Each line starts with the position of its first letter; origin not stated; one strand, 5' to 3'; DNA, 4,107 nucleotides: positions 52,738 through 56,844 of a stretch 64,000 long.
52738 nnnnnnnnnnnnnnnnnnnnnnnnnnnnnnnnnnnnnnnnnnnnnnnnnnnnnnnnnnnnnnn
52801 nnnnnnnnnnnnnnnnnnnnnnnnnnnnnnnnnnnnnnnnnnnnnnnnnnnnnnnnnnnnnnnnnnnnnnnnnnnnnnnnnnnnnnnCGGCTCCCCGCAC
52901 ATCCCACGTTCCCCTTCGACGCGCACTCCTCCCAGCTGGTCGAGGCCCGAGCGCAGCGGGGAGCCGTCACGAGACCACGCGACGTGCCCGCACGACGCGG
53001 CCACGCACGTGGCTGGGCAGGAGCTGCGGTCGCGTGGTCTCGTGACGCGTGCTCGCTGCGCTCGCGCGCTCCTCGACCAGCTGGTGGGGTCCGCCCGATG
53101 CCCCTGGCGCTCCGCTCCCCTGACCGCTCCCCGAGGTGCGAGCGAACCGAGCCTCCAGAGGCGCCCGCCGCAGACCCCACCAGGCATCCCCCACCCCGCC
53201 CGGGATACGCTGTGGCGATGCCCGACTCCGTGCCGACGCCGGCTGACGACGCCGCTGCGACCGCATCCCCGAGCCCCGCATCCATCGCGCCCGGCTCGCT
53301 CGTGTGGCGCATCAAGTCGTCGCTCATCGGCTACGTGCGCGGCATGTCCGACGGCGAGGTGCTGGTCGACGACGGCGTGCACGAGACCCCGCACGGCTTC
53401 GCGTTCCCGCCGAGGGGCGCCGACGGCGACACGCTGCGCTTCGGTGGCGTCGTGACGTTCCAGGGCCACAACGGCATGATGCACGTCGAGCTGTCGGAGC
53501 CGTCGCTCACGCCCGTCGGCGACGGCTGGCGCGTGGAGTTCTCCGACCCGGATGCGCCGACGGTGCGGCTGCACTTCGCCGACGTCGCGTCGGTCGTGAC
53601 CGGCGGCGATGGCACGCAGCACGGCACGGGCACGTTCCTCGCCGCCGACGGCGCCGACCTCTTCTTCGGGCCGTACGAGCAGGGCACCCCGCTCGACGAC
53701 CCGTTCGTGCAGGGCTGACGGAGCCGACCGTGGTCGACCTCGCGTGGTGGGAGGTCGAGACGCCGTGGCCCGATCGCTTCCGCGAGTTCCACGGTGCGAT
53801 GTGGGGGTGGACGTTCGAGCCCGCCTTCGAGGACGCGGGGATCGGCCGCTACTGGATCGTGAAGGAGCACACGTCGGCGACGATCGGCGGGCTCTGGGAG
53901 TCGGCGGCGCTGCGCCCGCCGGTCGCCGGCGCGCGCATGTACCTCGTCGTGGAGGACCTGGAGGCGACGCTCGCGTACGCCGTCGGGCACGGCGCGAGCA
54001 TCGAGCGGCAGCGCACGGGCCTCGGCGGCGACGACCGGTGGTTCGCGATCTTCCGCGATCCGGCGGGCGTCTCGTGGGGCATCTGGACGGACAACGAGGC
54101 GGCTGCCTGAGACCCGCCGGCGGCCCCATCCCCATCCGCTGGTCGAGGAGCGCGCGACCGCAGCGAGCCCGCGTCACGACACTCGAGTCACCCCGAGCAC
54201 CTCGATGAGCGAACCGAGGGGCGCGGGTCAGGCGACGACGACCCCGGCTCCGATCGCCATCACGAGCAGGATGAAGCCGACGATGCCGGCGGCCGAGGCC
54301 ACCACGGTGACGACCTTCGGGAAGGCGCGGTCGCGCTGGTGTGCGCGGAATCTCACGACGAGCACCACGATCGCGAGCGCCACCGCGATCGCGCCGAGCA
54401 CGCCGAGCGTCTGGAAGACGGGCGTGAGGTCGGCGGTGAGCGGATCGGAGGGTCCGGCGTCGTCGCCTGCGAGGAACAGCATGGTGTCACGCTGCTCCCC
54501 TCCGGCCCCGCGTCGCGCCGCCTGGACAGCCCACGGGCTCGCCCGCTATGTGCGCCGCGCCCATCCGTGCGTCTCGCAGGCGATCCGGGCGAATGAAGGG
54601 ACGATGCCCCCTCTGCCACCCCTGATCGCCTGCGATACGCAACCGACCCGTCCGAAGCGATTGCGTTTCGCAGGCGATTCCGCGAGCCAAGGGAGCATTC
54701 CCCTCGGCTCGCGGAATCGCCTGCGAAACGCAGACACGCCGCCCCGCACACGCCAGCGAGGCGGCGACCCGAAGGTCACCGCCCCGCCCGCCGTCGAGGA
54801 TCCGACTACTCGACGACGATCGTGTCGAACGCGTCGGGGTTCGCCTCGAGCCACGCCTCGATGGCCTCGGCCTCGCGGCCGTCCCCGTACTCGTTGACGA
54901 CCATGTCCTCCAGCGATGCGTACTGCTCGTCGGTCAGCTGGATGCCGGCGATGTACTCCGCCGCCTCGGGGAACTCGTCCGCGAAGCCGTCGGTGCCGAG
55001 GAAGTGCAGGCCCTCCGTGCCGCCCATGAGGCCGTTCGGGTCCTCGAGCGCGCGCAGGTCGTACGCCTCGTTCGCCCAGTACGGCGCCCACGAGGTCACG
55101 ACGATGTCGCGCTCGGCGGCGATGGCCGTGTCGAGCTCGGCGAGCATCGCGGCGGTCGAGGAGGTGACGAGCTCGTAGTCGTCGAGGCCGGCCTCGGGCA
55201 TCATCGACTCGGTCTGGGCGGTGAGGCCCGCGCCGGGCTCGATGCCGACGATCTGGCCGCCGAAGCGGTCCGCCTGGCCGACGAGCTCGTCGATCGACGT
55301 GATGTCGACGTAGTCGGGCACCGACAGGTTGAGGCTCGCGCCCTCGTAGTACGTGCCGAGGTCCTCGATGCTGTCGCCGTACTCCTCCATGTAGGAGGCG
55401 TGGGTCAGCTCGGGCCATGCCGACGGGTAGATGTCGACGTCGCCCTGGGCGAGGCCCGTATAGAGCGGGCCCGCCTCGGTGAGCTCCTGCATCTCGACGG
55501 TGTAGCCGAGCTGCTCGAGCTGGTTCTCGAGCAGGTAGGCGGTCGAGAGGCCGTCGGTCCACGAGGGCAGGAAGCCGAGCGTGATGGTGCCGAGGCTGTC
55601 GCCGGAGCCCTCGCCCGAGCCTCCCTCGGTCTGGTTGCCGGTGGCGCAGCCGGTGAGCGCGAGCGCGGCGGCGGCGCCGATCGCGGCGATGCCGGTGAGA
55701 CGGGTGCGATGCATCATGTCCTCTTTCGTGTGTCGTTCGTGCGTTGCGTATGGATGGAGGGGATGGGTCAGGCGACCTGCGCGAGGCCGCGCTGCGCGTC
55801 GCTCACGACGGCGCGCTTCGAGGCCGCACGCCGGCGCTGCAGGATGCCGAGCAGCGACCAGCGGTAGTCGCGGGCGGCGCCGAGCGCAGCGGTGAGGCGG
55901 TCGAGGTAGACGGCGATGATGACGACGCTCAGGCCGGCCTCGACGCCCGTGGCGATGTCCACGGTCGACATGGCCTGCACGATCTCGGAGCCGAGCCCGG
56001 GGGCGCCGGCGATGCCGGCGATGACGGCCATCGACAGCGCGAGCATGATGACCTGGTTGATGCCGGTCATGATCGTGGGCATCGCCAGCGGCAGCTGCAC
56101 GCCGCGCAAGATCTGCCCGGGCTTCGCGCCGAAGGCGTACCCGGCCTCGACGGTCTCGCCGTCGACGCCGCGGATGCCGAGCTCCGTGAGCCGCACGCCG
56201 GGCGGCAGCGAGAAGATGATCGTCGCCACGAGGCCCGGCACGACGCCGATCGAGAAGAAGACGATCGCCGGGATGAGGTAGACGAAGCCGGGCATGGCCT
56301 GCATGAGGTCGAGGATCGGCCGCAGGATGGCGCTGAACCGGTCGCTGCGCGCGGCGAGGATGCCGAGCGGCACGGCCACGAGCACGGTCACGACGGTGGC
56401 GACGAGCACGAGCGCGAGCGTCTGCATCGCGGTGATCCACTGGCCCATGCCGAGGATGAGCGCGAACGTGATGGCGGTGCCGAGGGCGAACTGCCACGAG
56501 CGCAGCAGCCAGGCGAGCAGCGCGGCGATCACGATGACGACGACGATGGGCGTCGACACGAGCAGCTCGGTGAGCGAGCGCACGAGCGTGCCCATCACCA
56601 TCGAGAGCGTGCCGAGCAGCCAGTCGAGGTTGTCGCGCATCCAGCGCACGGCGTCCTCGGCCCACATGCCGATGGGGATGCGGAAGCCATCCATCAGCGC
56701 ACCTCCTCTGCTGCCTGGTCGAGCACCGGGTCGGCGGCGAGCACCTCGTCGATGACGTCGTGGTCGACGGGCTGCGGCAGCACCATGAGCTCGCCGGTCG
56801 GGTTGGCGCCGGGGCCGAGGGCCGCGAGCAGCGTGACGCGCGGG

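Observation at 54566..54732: Extremely stable long hairpin elements (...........-type) at gene 3' ends, with compensatory arm substitutions between copies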

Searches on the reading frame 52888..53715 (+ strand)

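Call 63: search_protein_families(library=pfam, proteins=[window:52888-53715:+], max_evalue=0.01)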
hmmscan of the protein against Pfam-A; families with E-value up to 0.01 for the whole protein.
window:52888-53715:+ (276 aa): 1 family
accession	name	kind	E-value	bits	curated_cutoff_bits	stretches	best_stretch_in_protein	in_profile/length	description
PF04213.18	HtaA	-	2.3e-13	51.5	24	1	136-270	2-159/164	Htaa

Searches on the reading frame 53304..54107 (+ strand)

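Call 63: search_protein_families(library=pfam, proteins=[window:53304-54107:+], max_evalue=0.01)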
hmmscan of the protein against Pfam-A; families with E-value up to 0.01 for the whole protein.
window:53304-54107:+ (268 aa): 1 family
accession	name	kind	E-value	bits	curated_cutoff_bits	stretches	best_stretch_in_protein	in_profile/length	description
PF00903.31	Glyoxalase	-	0.0014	19.5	20.6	1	213-258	75-119/121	Glyoxalase/Bleomycin resistance protein/Dioxygenase superfamily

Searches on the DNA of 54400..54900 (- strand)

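Call 13: search_rna_families(source=window, start=54400, end=54900, threshold=evalue, max_evalue=10)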
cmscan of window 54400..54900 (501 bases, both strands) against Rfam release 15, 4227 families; matches with E-value up to 10: 7.
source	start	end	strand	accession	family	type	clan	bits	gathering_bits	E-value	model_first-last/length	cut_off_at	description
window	54664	54730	+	RF03937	mir-9456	Gene; miRNA;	-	36.6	80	1.4e-05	1-68/68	no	mir-9456 microRNA precursor family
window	54597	54703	-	RF03702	MIR851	Gene; miRNA;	-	27.3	90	0.0032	1-108/108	no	MIR851 microRNA precursor family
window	54573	54635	+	RF03340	mir-6511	Gene; miRNA;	-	23.3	87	0.14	1-67/67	no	mir-6511 microRNA precursor family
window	54675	54773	-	RF02809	RsmW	Gene; sRNA;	CL00106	18.2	52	0.84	1-124/124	no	RsmW RNA family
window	54816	54853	+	RF01944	mir-2518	Gene; miRNA;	-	16.8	61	1.4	1-67/67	no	mir-2518 microRNA precursor family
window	54748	54796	-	RF03285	mir-564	Gene; miRNA;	-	16.8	80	7.5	1-82/82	no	mir-564 microRNA precursor family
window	54435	54500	+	RF02357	RNaseP-T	Gene; ribozyme;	CL00002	11.2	60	5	1-208/208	no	RNaseP truncated form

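Call 27: search_dna_similar(query=window:54645-54745:-, collection=plasmids, mode=distant, max_evalue=0.001, max_rows=30)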
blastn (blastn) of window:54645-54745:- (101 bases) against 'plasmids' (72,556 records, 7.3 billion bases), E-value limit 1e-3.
No match.

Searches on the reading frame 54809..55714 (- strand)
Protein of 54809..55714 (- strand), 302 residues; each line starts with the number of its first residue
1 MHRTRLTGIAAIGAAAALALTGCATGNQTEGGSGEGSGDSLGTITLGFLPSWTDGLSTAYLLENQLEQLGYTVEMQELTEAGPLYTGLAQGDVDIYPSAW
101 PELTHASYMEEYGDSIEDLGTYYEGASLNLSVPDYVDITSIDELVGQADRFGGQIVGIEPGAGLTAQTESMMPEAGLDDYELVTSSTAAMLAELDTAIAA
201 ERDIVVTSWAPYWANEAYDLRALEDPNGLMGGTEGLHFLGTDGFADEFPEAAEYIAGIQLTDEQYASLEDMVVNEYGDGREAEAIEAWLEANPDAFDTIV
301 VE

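Call 40: find_homologous_proteins(query=window:54809-55714:-, max_evalue=1e-60)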
Query window:54809-55714:- (302 aa): 2025 proteins with E <= 1e-60 among 8000 candidates; the best 120 are listed.
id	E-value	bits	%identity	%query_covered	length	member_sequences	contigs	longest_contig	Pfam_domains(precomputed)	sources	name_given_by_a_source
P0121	8.7e-193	658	100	100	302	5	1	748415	PF04069.18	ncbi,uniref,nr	ncbi:glycine betaine ABC transporter substrate-binding protein [Agrococcus jejuensis]|uniref:glycine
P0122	2.3e-181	620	93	100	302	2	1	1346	PF04069.18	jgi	-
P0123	1.7e-180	617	93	100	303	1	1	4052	PF04069.18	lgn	-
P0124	9.0e-177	605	91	100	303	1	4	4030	PF04069.18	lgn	-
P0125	1.5e-173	595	90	100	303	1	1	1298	PF04069.18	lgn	-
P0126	1.6e-159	548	84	100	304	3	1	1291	PF04069.18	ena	-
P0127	1.8e-149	515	78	100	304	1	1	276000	PF04069.18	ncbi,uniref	ncbi:glycine betaine ABC transporter substrate-binding protein [Microbacterium sp. NPDC080220]|unire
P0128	6.2e-149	514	77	100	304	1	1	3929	PF04069.18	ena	-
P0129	8.8e-149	513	77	100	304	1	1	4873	PF04069.18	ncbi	-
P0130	1.8e-148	512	77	100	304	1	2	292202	PF04069.18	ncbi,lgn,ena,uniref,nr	ncbi:glycine betaine ABC transporter substrate-binding protein [Microbacterium sp. ARD31]|uniref:gly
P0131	5.2e-148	511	77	100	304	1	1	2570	PF04069.18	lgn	-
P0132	9.0e-147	507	77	100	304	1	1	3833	PF04069.18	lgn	-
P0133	1.7e-146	506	76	100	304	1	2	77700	PF04069.18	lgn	-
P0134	2.5e-146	505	77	100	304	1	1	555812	PF04069.18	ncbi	-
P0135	5.0e-146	504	76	100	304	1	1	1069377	PF04069.18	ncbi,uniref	ncbi:glycine betaine ABC transporter substrate-binding protein [Microbacterium sp. NPDC077663]|unire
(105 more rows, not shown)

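Call 41: find_encoding_contigs(protein=P0123, flank=10000, max_places=6)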
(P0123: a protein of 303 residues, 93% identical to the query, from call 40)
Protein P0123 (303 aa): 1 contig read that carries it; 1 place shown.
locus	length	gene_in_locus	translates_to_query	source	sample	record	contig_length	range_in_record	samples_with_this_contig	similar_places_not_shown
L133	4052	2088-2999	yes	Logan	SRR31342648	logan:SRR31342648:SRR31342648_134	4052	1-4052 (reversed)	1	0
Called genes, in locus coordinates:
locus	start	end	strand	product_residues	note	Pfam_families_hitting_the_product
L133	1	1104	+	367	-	?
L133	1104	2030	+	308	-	PF00528:BPD_transp_1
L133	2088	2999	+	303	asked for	PF04069:OpuAC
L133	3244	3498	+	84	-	-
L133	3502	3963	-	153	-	PF08327:AHSA1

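Call 42: find_encoding_contigs(protein=P0124, flank=10000, max_places=6)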
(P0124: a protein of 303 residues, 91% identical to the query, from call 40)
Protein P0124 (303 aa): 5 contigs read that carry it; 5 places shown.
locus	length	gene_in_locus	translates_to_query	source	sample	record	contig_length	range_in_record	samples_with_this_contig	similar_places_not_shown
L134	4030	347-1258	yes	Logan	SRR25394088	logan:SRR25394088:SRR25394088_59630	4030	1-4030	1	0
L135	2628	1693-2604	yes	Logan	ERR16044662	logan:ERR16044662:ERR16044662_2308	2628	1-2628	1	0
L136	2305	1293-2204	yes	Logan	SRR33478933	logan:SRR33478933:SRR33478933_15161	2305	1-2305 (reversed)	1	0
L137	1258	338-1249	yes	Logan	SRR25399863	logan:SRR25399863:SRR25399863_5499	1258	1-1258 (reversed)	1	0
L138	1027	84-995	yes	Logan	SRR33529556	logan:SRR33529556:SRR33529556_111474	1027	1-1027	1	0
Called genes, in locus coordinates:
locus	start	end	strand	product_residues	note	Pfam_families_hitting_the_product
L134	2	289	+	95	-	?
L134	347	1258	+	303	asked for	PF04069:OpuAC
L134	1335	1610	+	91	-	PF08922:DUF1905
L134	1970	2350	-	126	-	PF18029:Glyoxalase_6 (faint)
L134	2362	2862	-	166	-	PF04213:HtaA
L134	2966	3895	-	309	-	PF00126:HTH_1, PF03466:LysR_substrate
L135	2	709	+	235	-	?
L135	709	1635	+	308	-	PF00528:BPD_transp_1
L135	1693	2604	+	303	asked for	PF04069:OpuAC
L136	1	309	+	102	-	?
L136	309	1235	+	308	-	PF00528:BPD_transp_1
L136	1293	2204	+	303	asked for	PF04069:OpuAC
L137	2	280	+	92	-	?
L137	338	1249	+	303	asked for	PF04069:OpuAC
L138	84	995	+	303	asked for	PF04069:OpuAC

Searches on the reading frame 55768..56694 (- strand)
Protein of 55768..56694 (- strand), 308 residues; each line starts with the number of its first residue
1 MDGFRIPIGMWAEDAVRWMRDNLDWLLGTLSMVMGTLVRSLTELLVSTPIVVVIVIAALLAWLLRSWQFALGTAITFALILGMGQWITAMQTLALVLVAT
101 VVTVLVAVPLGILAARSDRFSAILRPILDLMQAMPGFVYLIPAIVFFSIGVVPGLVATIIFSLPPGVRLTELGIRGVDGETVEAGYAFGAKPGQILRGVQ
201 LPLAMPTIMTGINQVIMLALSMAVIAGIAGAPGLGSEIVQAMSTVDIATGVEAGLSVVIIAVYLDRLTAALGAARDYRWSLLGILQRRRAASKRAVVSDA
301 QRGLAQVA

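Call 12: find_encoding_contigs(protein=window:55768-56694:-, flank=10000, max_places=10)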
Protein window:55768-56694:- (308 aa): 4 contigs read that carry it; 4 places shown.
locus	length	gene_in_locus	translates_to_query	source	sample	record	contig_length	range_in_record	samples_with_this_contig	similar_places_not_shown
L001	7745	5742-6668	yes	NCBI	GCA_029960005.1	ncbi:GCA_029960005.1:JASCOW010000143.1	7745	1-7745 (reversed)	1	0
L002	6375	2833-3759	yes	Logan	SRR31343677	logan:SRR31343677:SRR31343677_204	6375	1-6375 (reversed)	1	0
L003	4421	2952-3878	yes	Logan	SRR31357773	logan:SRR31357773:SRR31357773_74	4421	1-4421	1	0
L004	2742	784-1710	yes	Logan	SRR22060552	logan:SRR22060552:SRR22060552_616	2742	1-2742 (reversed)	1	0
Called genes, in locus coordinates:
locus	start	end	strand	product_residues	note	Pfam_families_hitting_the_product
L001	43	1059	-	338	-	PF01595:CNNM, PF00571:CBS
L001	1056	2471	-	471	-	PF01595:CNNM, PF00571:CBS, PF03471:CorC_HlyC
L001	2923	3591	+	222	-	PF01872:RibD_C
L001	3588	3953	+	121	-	-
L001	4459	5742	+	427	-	PF00005:ABC_tran, PF13304:AAA_21 (faint), PF00571:CBS (faint)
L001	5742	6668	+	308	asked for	PF00528:BPD_transp_1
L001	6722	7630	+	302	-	PF04069:OpuAC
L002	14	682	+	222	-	PF01872:RibD_C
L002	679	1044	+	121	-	-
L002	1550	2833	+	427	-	PF00005:ABC_tran, PF13304:AAA_21 (faint), PF00571:CBS (faint)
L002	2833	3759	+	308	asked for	PF00528:BPD_transp_1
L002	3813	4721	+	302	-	PF04069:OpuAC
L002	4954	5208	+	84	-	-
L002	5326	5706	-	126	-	-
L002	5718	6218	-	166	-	PF04213:HtaA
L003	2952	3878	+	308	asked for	PF00528:BPD_transp_1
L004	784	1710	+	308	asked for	PF00528:BPD_transp_1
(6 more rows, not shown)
